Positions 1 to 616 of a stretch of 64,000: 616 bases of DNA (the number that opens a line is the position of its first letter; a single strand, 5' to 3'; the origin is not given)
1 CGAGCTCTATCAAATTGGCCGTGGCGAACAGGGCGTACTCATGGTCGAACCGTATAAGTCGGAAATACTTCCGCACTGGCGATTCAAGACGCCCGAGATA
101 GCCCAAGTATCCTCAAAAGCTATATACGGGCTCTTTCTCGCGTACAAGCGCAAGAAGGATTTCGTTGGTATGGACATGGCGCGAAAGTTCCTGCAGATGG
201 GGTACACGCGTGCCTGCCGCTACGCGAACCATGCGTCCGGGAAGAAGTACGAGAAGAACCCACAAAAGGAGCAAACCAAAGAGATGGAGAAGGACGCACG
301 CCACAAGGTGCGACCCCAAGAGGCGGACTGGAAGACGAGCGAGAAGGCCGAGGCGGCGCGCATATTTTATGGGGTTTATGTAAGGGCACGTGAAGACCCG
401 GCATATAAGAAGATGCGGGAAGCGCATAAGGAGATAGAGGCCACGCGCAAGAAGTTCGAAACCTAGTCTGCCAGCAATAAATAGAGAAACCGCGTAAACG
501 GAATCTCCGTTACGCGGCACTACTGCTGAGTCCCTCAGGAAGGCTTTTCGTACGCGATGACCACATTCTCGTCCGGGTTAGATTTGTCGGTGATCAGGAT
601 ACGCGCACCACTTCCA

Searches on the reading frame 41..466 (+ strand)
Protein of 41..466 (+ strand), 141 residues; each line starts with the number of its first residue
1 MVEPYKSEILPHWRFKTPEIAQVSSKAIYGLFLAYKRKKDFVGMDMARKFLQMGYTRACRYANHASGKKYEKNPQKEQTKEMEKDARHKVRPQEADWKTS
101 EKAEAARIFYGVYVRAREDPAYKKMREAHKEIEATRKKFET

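Call 29: search_protein_families(library=pfam, proteins=[window:41-466:+], max_evalue=0.1)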
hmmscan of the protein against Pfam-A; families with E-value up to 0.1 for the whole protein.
window:41-466:+ (141 aa): 1 family
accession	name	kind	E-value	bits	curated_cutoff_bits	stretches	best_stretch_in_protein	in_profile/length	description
PF14328.11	DUF4385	-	3.4e-49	167.3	27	1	1-131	29-147/148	Domain of unknown function (DUF4385)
